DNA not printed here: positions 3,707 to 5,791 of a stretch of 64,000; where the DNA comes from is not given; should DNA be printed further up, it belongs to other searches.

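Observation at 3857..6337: IMPase-family phosphatase fused to ADP-ribosylglycohydrolase, divergent from a multi-zinc-ribbon protein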

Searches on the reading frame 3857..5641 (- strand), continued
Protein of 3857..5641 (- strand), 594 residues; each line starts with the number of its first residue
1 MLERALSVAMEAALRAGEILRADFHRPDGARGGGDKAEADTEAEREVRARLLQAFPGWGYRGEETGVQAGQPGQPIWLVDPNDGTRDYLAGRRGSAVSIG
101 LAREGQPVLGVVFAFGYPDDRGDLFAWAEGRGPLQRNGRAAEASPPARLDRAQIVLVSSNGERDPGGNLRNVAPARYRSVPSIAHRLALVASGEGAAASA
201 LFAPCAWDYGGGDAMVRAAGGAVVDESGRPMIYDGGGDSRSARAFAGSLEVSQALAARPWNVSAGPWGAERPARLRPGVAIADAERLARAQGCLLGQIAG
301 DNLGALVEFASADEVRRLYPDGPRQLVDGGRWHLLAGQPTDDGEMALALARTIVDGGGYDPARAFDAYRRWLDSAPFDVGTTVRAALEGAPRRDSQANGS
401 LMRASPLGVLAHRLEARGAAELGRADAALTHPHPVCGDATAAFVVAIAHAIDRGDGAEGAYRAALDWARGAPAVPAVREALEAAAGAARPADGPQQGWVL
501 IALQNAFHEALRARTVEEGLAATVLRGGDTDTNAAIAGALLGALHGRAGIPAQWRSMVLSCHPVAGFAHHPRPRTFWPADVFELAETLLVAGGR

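Call 51: search_protein_representatives(protein=window:3857-5638:-)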
Query: 593 residues. Proteins with E-value up to 0.001 (for the whole library): 19927; up to 1e-10: 4442; up to 1e-30: 732. The best 150 are listed.
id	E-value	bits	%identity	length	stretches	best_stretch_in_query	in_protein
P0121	8.7e-165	566.4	53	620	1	2-591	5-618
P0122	1.5e-159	549.1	52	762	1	1-592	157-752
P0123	3.0e-159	548.1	61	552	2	2-363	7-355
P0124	3.2e-159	548.0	53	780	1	2-591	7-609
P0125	5.1e-159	547.4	54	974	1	2-591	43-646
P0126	1.2e-155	536.3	66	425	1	66-473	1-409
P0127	9.0e-154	530.0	53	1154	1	1-591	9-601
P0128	2.3e-153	528.7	54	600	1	2-591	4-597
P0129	1.1e-152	526.5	51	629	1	2-591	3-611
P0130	2.6e-151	521.9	47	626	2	2-389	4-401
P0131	8.0e-150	517.0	50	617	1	3-591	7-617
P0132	2.9e-149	515.1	53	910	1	4-591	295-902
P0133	2.1e-148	512.3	51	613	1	3-588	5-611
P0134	1.5e-147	509.5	51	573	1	4-592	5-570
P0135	1.5e-146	506.2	50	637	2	4-412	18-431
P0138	9.2e-146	503.6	51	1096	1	7-593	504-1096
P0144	4.2e-143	494.8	49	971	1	3-592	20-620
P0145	1.3e-142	493.2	49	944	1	5-591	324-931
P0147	1.6e-140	486.2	47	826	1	3-593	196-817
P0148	2.5e-139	482.3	49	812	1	8-591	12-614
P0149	2.9e-139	482.1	49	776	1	5-593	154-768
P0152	5.5e-138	477.9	47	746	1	6-591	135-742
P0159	6.6e-133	461.1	49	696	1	7-590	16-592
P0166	2.1e-130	452.9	50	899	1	41-591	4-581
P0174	5.1e-127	441.7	47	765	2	4-388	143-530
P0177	1.9e-126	439.8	46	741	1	7-590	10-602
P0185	1.2e-122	427.2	45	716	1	2-591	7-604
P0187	4.0e-122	425.5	47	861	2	3-391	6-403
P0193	6.2e-117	408.4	43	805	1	1-591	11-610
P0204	3.4e-111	389.4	50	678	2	278-591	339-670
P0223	6.0e-101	355.6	45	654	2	286-566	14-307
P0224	2.1e-100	353.8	48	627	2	286-593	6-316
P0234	1.9e-93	330.8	48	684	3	30-262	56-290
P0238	2.9e-92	326.9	54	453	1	285-591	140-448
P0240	1.0e-91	325.1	52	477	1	283-588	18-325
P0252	1.2e-86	308.3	52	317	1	286-588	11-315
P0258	5.0e-84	299.7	54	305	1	286-588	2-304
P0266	2.6e-81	290.7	49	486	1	281-591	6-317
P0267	6.7e-81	289.3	49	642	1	284-588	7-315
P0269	1.1e-80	288.7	46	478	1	287-589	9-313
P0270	2.9e-80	287.3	49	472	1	232-591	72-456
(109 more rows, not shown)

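Call 52: search_protein_families(library=pfam, proteins=[P0122, P0124, P0125, P0127, P0132, P0138, P0144, P0145, P0147, P0148], max_evalue=0.001)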
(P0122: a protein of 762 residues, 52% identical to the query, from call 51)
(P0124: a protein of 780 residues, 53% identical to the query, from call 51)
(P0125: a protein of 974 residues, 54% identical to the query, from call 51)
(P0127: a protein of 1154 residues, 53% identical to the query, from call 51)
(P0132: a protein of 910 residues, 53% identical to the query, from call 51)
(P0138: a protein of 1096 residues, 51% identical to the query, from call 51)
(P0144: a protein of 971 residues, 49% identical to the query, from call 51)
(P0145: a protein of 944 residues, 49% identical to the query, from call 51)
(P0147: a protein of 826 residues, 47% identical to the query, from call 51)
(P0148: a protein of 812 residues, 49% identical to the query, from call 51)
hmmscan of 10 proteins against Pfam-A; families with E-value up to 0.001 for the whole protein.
P0122 (762 aa): 3 families
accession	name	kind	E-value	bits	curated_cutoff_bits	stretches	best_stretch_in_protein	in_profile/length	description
PF03747.19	ADP_ribosyl_GH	-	8.8e-57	193.4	26.2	1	449-709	1-286/287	ADP-ribosylglycohydrolase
PF00459.30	Inositol_P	-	1.1e-32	114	27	1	160-405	5-254/271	Inositol monophosphatase family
PF00293.34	NUDIX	-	6.7e-15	55.7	21.1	1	7-111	4-119/134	NUDIX domain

P0124 (780 aa): 3 families
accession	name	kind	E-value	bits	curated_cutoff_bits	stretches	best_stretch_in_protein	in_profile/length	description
PF03747.19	ADP_ribosyl_GH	-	1.2e-64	219.2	26.2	1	294-569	1-287/287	ADP-ribosylglycohydrolase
PF00459.30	Inositol_P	-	6.2e-37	128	27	1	8-240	4-248/271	Inositol monophosphatase family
PF00293.34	NUDIX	-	5e-11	43.2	21.1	1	686-755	2-78/134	NUDIX domain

P0125 (974 aa): 3 families
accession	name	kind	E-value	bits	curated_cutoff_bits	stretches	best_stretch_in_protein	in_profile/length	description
PF03747.19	ADP_ribosyl_GH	-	4.3e-66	224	26.2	1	331-605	1-286/287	ADP-ribosylglycohydrolase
PF00459.30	Inositol_P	-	2.5e-36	126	27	1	43-293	3-265/271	Inositol monophosphatase family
PF00293.34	NUDIX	-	2e-16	60.7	21.1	1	713-817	2-118/134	NUDIX domain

P0127 (1154 aa): 3 families
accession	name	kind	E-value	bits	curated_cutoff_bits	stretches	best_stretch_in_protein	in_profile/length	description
PF03747.19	ADP_ribosyl_GH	-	2e-58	198.8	26.2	1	300-559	1-286/287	ADP-ribosylglycohydrolase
PF00459.30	Inositol_P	-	1.1e-29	104.2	27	1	13-243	6-248/271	Inositol monophosphatase family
PF13289.12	SIR2_2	-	4.2e-21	76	24.5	1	923-1037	3-117/141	SIR2-like domain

P0132 (910 aa): 2 families
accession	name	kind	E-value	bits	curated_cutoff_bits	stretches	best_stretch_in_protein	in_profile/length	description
PF03747.19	ADP_ribosyl_GH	-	8.4e-62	209.9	26.2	1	586-864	1-287/287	ADP-ribosylglycohydrolase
PF00459.30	Inositol_P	-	6.2e-32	111.6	27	1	293-528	3-248/271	Inositol monophosphatase family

P0138 (1096 aa): 3 families
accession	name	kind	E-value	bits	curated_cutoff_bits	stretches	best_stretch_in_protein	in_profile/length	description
PF03747.19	ADP_ribosyl_GH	-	7.4e-51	173.9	26.2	1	793-1052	1-286/287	ADP-ribosylglycohydrolase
PF00459.30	Inositol_P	-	5e-32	111.9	27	1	503-752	7-266/271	Inositol monophosphatase family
PF13289.12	SIR2_2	-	1.5e-27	96.9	24.5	1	250-350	2-107/141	SIR2-like domain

P0144 (971 aa): 2 families
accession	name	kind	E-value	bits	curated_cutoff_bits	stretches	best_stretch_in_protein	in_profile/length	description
PF03747.19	ADP_ribosyl_GH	-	4e-60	204.4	26.2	1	306-578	1-286/287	ADP-ribosylglycohydrolase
PF00459.30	Inositol_P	-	1.8e-25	90.4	27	1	22-252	6-248/271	Inositol monophosphatase family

P0145 (944 aa): 2 families
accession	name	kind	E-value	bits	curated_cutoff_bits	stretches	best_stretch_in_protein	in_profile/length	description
PF03747.19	ADP_ribosyl_GH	-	3.1e-53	181.7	26.2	1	617-891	1-285/287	ADP-ribosylglycohydrolase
PF00459.30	Inositol_P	-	1e-30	107.6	27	1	353-569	40-254/271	Inositol monophosphatase family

P0147 (826 aa): 2 families
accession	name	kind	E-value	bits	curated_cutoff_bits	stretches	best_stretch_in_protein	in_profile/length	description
PF03747.19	ADP_ribosyl_GH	-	2.9e-65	221.2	26.2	1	493-772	1-285/287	ADP-ribosylglycohydrolase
PF00459.30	Inositol_P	-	5.7e-34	118.3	27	1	197-420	5-241/271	Inositol monophosphatase family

P0148 (812 aa): 2 families
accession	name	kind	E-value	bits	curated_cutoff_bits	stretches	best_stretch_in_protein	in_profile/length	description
PF03747.19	ADP_ribosyl_GH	-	3.1e-63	214.6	26.2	1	295-572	1-286/287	ADP-ribosylglycohydrolase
PF00459.30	Inositol_P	-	1.8e-27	97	27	1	32-232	42-246/271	Inositol monophosphatase family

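Call 55: search_protein_families(library=pfam, alignment_id=A4, max_evalue=0.0001)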
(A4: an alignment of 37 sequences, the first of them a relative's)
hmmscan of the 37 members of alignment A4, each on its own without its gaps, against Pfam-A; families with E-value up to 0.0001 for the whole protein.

A. member 1, P0137 (789 aa): 3 families
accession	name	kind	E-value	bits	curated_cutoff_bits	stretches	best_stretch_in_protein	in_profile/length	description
PF03747.19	ADP_ribosyl_GH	-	4.5e-61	207.5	26.2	1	292-569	1-286/287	ADP-ribosylglycohydrolase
PF00459.30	Inositol_P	-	2.4e-27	96.5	27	1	30-245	43-263/271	Inositol monophosphatase family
PF20118.4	DUF6508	-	5.2e-09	36.5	23.6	1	667-788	6-129/129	Family of unknown function (DUF6508)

B. families by the number of members that match (of 37 scanned): 11 families
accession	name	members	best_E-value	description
PF03747.19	ADP_ribosyl_GH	37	9.9e-70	ADP-ribosylglycohydrolase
PF00459.30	Inositol_P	31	1.2e-39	Inositol monophosphatase family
PF00293.34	NUDIX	4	1.2e-16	NUDIX domain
PF13289.12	SIR2_2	2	1.5e-27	SIR2-like domain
PF20118.4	DUF6508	2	3.1e-27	Family of unknown function (DUF6508)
PF22784.1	PTP-SAK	2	1e-15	Swiss Army Knife protein, DSP-PTPase phosphatase domain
PF22785.1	Tc-R-P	2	7.2e-14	Polymorphic toxin system, DSP-PTPase phosphatase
PF22741.1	PTP-NADK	2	3.9e-09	DSP-PTPase phosphatase fused to NAD+ Kinase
PF20208.3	ARPP-1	1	8.1e-44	ARG and Rhodanese-Phosphatase-superfamily-associated Protein domain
PF10021.15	PARG_cat_microb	1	9.4e-32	Microbial-type PARG, catalytic domain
PF13205.12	Big_5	1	6.9e-05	Bacterial Ig-like domain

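Call 58: search_protein_families(library=pfam, proteins=[P0223, P0224, P0267, P0240, P0266, P0269, P0270, P0238, P0234, P0204], max_evalue=0.001)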
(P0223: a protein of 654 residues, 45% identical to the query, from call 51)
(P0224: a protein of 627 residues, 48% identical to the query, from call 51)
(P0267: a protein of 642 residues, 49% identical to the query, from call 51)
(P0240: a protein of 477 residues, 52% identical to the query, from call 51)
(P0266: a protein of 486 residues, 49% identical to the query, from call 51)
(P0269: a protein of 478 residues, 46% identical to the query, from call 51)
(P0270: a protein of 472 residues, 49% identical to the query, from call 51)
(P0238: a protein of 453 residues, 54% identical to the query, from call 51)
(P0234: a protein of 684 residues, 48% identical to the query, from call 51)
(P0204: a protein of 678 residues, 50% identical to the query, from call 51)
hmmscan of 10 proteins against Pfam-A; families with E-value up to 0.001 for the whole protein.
P0223 (654 aa): 2 families
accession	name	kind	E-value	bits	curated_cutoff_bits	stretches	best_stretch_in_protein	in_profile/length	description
PF03747.19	ADP_ribosyl_GH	-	9.9e-70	235.9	26.2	1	19-292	1-286/287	ADP-ribosylglycohydrolase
PF00459.30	Inositol_P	-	1.2e-39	136.9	27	1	373-632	6-265/271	Inositol monophosphatase family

P0224 (627 aa): 2 families
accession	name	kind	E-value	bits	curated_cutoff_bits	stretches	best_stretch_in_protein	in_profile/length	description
PF03747.19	ADP_ribosyl_GH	-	1.1e-63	216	26.2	1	11-282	1-287/287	ADP-ribosylglycohydrolase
PF00459.30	Inositol_P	-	9.3e-35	120.9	27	1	377-607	43-255/271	Inositol monophosphatase family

P0267 (642 aa): 2 families
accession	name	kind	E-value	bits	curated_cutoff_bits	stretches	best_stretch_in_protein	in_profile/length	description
PF03747.19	ADP_ribosyl_GH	-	4e-54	184.7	26.2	1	14-275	1-285/287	ADP-ribosylglycohydrolase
PF10021.15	PARG_cat_microb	-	9.4e-32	110.8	23.5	1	365-510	3-145/146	Microbial-type PARG, catalytic domain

P0240 (477 aa): 2 families
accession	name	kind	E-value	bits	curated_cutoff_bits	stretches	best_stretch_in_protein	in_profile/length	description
PF03747.19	ADP_ribosyl_GH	-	2.9e-67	227.8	26.2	1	26-286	1-286/287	ADP-ribosylglycohydrolase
PF20118.4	DUF6508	-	3.1e-27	95.4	23.6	1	342-469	4-126/129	Family of unknown function (DUF6508)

P0266 (486 aa): 6 families
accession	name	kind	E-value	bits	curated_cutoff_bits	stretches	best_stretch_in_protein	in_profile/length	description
PF03747.19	ADP_ribosyl_GH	-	3e-61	208.1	26.2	1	16-278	1-287/287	ADP-ribosylglycohydrolase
PF22784.1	PTP-SAK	-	1e-15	58.5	27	1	330-456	4-123/153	Swiss Army Knife protein, DSP-PTPase phosphatase domain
PF22785.1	Tc-R-P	-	7.2e-14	52.6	27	1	350-446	10-105/106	Polymorphic toxin system, DSP-PTPase phosphatase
PF22741.1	PTP-NADK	-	3.9e-09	36.6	27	1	352-455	37-144/163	DSP-PTPase phosphatase fused to NAD+ Kinase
PF00782.25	DSPc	-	0.00017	21.9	33.5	1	406-443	59-96/133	Dual specificity phosphatase, catalytic domain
PF05706.17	CDKN3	-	0.00058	20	20.7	1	392-442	106-155/168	Cyclin-dependent kinase inhibitor 3 (CDKN3)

P0269 (478 aa): 1 family
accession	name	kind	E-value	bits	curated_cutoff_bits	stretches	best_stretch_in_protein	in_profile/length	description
PF03747.19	ADP_ribosyl_GH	-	7.3e-58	196.9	26.2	1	13-272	1-285/287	ADP-ribosylglycohydrolase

P0270 (472 aa): 1 family
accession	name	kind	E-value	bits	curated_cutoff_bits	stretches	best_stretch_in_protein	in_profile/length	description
PF03747.19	ADP_ribosyl_GH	-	3.6e-57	194.7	26.2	1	137-411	1-283/287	ADP-ribosylglycohydrolase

P0238 (453 aa): 4 families
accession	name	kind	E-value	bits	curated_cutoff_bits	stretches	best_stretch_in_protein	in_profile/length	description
PF03747.19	ADP_ribosyl_GH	-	6.7e-63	213.5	26.2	1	146-407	1-287/287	ADP-ribosylglycohydrolase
PF22785.1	Tc-R-P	-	4.1e-13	50.2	27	1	25-123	5-96/106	Polymorphic toxin system, DSP-PTPase phosphatase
PF22784.1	PTP-SAK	-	2e-07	31.6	27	1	31-123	20-104/153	Swiss Army Knife protein, DSP-PTPase phosphatase domain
PF22741.1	PTP-NADK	-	2.4e-06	27.5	27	1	31-123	37-125/163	DSP-PTPase phosphatase fused to NAD+ Kinase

P0234 (684 aa): 2 families
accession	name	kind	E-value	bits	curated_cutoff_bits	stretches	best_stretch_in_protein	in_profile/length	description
PF03747.19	ADP_ribosyl_GH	-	6.3e-57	193.9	26.2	1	342-634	1-285/287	ADP-ribosylglycohydrolase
PF00459.30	Inositol_P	-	1.8e-27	97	27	1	17-262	6-249/271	Inositol monophosphatase family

P0204 (678 aa): 2 families
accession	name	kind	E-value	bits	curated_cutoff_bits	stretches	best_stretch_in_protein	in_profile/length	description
PF03747.19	ADP_ribosyl_GH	-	3e-52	178.5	26.2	1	352-630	1-287/287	ADP-ribosylglycohydrolase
PF00459.30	Inositol_P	-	1.3e-22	81.1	27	1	30-273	43-247/271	Inositol monophosphatase family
